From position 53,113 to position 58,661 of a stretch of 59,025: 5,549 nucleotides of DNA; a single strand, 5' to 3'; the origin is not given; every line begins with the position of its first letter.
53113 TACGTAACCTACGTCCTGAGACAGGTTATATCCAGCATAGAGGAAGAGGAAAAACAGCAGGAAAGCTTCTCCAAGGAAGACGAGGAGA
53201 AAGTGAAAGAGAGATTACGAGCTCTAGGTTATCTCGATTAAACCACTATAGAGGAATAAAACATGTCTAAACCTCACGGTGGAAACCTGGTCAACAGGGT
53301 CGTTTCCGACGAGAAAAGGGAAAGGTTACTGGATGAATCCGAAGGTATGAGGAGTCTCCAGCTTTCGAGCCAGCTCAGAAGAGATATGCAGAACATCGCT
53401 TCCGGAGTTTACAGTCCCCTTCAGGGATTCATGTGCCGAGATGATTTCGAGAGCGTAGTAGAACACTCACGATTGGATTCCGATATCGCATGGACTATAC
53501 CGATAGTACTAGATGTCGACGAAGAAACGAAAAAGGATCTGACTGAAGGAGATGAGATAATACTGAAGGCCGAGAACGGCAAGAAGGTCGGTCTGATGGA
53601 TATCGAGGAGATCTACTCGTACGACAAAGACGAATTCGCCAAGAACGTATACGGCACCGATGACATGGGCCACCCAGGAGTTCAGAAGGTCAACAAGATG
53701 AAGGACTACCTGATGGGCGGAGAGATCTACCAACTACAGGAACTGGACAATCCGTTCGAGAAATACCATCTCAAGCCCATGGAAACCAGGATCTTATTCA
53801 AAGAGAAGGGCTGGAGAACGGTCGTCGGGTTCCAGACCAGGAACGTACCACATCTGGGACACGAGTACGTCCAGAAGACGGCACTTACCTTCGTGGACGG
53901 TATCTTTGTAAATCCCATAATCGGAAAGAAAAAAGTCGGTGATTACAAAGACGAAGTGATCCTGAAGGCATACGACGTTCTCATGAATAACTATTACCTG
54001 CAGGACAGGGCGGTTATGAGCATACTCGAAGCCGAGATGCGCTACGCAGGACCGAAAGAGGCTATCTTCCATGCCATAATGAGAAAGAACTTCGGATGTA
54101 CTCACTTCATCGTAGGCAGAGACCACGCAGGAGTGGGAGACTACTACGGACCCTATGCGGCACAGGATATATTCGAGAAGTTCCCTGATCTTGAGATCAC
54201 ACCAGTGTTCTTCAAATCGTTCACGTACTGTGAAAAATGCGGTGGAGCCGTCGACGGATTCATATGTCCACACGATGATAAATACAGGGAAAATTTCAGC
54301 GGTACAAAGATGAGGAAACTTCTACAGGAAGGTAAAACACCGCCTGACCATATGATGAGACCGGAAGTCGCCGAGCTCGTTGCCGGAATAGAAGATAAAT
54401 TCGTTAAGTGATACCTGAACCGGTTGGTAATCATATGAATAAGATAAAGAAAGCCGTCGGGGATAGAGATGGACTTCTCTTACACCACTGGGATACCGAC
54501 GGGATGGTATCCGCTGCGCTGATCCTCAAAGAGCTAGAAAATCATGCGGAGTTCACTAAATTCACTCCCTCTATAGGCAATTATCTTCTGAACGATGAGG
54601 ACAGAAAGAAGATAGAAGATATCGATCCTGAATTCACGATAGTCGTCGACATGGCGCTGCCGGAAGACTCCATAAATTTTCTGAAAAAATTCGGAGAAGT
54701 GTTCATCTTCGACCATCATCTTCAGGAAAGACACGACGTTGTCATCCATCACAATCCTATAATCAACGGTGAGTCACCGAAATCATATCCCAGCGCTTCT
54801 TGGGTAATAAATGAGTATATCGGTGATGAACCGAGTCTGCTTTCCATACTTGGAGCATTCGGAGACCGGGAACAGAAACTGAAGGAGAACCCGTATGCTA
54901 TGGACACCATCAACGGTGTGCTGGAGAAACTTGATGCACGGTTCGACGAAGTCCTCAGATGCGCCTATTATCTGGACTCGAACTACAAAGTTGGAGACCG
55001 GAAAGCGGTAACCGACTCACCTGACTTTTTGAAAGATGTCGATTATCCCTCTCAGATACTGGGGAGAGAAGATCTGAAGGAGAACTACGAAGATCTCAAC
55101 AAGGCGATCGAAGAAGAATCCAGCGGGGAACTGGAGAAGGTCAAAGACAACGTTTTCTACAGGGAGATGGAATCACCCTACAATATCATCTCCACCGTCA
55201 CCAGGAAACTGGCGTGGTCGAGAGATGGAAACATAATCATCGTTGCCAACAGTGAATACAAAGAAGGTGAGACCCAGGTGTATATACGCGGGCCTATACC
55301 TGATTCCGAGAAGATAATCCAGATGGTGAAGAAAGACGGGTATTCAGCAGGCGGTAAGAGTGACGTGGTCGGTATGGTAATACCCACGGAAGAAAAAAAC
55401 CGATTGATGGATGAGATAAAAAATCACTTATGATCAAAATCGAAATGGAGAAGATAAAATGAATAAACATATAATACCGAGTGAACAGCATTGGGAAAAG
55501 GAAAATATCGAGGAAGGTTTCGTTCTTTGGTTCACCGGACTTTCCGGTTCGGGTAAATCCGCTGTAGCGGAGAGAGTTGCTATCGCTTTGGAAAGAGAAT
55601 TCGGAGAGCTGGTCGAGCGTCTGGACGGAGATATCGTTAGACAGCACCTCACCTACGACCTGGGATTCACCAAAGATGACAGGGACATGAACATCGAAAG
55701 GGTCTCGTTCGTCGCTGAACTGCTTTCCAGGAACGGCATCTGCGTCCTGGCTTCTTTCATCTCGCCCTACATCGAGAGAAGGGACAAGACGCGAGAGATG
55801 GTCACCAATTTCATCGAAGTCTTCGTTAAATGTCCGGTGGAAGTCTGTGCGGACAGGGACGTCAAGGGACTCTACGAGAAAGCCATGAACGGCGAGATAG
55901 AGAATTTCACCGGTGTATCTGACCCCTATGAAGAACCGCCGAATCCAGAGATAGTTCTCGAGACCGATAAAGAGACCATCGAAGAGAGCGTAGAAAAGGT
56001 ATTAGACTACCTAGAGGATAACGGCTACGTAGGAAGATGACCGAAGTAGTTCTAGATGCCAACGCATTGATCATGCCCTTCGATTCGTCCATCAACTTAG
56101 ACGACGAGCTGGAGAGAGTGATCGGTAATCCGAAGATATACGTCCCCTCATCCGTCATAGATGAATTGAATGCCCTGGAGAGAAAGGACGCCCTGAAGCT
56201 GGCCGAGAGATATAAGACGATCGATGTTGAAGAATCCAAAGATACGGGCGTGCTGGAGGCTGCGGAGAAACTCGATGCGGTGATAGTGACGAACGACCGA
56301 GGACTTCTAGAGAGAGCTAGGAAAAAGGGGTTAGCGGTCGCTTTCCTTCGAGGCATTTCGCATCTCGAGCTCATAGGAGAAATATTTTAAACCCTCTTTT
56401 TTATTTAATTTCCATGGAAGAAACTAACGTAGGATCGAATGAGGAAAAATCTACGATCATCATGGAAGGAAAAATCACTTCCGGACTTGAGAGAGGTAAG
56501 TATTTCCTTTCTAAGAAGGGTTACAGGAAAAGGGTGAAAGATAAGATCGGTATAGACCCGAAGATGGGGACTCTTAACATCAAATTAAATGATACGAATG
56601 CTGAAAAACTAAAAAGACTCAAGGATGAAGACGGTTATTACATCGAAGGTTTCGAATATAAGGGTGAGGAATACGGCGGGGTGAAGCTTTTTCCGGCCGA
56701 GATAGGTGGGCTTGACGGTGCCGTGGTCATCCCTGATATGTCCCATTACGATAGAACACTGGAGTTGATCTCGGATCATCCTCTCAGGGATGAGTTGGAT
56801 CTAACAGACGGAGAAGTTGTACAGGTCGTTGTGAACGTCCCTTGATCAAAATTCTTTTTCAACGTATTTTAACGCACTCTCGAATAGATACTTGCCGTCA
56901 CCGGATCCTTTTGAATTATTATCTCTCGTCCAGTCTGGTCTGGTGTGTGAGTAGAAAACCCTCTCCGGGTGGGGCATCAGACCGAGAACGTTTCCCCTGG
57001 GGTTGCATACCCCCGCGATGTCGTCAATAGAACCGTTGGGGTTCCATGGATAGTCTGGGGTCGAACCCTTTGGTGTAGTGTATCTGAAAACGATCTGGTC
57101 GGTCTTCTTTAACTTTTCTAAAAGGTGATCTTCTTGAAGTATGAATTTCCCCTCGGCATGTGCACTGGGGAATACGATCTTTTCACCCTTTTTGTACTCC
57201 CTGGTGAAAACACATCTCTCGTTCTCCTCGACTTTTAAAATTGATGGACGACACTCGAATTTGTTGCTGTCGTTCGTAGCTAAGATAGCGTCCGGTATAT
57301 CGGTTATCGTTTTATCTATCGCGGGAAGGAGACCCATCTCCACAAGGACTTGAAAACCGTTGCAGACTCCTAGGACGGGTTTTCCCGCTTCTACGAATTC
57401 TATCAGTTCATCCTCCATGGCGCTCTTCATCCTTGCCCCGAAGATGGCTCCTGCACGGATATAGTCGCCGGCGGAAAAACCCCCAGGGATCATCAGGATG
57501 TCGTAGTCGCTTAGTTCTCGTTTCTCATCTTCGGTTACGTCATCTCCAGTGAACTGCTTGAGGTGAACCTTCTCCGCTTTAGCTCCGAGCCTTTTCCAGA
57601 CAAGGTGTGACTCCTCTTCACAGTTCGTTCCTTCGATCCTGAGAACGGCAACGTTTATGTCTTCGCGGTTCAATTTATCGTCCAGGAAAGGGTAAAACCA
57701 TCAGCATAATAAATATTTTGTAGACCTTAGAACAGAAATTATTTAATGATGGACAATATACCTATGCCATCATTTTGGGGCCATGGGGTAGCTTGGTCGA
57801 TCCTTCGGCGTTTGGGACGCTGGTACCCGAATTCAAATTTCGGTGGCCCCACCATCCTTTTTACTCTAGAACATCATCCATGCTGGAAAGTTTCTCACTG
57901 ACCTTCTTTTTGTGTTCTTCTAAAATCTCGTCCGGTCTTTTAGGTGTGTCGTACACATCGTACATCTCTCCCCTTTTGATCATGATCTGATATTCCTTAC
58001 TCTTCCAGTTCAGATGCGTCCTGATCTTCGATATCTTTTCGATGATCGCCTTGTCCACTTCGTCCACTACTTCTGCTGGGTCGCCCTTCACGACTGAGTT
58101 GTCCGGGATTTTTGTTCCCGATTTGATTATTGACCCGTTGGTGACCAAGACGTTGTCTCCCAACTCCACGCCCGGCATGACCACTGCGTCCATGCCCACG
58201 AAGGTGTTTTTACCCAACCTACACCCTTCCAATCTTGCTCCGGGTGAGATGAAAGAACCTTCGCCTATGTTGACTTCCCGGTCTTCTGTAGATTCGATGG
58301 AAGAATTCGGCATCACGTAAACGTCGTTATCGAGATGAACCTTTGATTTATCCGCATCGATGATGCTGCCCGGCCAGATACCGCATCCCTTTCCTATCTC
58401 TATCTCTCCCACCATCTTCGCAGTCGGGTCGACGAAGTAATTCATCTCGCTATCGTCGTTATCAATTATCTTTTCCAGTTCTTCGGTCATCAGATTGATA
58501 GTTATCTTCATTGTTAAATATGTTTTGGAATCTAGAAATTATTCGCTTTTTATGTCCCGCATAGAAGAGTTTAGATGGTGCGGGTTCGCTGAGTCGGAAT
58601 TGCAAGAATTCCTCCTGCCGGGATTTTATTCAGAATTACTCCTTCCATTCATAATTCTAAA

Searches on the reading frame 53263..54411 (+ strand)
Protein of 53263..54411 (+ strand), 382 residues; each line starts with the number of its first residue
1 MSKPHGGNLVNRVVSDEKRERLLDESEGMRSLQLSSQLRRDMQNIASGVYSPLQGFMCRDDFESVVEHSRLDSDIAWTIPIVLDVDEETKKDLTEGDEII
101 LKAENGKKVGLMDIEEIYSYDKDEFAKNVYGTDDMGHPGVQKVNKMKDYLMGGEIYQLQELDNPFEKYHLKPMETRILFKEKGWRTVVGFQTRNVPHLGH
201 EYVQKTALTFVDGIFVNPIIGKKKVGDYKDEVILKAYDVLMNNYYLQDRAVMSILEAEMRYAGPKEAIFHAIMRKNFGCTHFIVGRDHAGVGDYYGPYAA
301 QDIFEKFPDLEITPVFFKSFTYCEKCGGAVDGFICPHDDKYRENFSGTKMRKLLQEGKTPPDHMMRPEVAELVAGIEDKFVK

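Call 25: search_protein_families(library=pfam, proteins=[window:53263-54411:+])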
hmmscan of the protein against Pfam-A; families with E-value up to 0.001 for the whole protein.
window:53263-54411:+ (382 aa): 2 families
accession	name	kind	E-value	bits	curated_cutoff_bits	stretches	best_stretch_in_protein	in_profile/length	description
PF01747.23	ATP-sulfurylase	-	2.5e-90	302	24.3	1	167-373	2-209/212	ATP-sulfurylase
PF14306.12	PUA_2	-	1.3e-54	184.6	27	1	3-159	2-158/159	PUA-like domain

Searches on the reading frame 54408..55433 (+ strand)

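Call 25: search_protein_families(library=pfam, proteins=[window:54408-55433:+])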
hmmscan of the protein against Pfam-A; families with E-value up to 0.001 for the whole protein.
window:54408-55433:+ (341 aa): 1 family
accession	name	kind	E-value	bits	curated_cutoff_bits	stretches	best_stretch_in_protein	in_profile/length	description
PF01368.27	DHH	-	1.7e-06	28.8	28.1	1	26-138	6-102/125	DHH family, N-terminal domain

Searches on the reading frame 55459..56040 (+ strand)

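Call 53: search_protein_families(library=pfam, proteins=[window:55459-56040:+])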
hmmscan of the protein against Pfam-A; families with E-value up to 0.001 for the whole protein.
window:55459-56040:+ (193 aa): 3 families
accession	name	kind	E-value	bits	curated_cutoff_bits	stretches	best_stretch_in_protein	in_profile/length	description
PF01583.26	APS_kinase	-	3e-58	196.6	21.1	1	20-167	2-151/152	Adenylylsulphate kinase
PF13671.12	AAA_33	-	3e-06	28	27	1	22-134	1-115/143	AAA domain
PF13238.12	AAA_18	-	5e-06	27.4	29.4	1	26-140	4-114/128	AAA domain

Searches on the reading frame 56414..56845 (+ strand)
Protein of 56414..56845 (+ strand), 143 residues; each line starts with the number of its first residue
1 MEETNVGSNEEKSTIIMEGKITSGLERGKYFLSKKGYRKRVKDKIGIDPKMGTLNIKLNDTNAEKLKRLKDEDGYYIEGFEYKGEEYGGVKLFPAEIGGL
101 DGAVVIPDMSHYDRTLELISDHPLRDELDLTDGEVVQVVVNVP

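Call 53: search_protein_families(library=pfam, proteins=[window:56414-56845:+])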
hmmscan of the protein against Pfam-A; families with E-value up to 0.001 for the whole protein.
window:56414-56845:+ (143 aa): 1 family
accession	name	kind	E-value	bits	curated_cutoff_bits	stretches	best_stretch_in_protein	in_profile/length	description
PF01982.22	CTP-dep_RFKase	-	5.2e-35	120.5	25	1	21-140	1-121/121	Domain of unknown function DUF120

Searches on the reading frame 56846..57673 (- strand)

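Call 53: search_protein_families(library=pfam, proteins=[window:56846-57673:-])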
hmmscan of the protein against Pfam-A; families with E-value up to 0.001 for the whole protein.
window:56846-57673:- (275 aa): 5 families
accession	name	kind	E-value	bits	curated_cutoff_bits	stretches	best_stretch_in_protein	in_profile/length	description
PF13507.12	GATase_5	-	1.2e-65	221.6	27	1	7-271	3-260/260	CobB/CobQ-like glutamine amidotransferase domain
PF01965.30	DJ-1_PfpI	-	2.4e-07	31.1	26.6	1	39-118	41-115/165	DJ-1/PfpI family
PF07685.20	GATase_3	-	8.8e-07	29.2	27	1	50-112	33-90/196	CobB/CobQ-like glutamine amidotransferase domain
PF00117.34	GATase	-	1.8e-05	24.9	22.8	1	29-114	17-89/190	Glutamine amidotransferase class-I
PF01174.25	SNO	-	0.00094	19.5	27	0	37-110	14-81/188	SNO glutamine amidotransferase family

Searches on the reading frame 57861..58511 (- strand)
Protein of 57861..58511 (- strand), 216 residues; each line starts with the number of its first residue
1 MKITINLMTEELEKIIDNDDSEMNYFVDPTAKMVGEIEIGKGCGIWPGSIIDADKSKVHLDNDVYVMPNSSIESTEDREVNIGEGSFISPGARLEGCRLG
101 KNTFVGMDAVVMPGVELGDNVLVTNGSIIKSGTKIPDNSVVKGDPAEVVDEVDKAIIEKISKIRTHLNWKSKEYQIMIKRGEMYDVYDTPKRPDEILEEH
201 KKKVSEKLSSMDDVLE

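Call 53: search_protein_families(library=pfam, proteins=[window:57861-58511:-])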
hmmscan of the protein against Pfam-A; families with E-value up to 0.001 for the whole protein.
window:57861-58511:- (216 aa): 3 families
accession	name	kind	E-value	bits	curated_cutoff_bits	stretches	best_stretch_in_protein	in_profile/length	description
PF00132.30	Hexapep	-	3.5e-18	64.9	27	1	96-130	1-35/36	Bacterial transferase hexapeptide (six repeats)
PF14602.12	Hexapep_2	-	1.3e-07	31.6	27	1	98-129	3-32/34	Hexapeptide repeat of succinyl-transferase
PF25084.1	LbH_EIF2B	-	8.9e-05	22.9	54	1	77-141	19-87/105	EIF2B subunit epsilon LbH domain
